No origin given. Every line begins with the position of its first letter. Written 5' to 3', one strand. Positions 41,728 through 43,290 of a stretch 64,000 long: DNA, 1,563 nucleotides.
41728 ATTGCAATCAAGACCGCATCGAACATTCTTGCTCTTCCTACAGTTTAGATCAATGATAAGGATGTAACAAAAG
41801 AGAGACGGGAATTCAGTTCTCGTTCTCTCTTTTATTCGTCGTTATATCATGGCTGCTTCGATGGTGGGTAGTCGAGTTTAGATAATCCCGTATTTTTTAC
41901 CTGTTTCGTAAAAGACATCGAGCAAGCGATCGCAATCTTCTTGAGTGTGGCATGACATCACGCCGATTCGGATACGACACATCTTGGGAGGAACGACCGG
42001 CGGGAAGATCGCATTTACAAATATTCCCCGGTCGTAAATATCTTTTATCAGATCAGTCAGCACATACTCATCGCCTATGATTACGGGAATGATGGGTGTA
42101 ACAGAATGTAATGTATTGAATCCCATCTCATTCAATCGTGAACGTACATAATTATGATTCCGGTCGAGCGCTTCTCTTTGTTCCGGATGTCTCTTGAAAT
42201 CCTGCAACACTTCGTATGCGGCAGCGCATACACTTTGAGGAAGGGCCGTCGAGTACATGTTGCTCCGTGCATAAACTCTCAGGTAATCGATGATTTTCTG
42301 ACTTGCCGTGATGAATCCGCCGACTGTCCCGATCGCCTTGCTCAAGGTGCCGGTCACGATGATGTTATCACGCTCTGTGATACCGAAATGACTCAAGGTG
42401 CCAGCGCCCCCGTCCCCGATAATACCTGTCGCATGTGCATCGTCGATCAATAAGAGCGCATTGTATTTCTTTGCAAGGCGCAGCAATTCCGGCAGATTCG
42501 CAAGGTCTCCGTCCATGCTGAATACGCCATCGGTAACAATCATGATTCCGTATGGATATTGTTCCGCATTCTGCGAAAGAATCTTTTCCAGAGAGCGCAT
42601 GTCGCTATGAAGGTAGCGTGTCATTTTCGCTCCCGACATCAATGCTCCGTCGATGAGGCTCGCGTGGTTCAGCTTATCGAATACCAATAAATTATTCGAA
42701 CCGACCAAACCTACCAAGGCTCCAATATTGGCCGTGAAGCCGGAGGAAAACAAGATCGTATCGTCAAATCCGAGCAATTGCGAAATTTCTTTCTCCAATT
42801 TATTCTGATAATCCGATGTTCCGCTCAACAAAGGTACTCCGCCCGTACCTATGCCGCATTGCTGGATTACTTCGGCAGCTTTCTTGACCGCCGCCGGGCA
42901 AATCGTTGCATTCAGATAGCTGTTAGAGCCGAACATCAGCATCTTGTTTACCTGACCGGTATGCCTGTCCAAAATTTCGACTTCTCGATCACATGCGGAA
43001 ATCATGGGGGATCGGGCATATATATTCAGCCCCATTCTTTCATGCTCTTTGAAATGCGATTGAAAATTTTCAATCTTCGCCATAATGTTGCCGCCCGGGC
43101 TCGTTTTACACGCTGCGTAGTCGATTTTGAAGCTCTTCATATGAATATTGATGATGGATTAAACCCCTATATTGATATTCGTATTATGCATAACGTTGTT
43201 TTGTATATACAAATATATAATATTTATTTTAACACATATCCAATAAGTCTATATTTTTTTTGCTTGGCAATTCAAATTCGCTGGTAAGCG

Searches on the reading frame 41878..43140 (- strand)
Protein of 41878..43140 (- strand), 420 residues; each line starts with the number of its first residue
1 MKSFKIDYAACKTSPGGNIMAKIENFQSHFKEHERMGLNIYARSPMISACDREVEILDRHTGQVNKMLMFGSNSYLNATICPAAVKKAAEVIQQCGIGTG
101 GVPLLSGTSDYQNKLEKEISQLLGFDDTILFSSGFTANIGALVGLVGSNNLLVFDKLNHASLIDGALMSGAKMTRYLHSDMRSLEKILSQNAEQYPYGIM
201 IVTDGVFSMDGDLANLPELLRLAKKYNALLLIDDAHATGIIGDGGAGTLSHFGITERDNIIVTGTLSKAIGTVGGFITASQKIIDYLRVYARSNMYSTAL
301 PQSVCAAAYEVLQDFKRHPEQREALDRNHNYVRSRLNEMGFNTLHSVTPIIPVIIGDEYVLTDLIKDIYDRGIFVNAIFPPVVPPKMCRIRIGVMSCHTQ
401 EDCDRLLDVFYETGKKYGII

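Call 48: search_protein_families(library=phrogs, proteins=[window:41878-43140:-], max_evalue=0.00001)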
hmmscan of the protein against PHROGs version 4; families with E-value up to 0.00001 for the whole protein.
window:41878-43140:- (420 aa): 0 families

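Call 57: search_protein_families(library=pfam, proteins=[window:41878-43140:-], max_evalue=0.001)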
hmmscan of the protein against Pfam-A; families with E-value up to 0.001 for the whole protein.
window:41878-43140:- (420 aa): 1 family
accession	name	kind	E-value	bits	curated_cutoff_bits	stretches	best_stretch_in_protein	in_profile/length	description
PF00155.27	Aminotran_1_2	-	2.1e-54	185.5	19.7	1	66-409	2-360/361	Aminotransferase class I and II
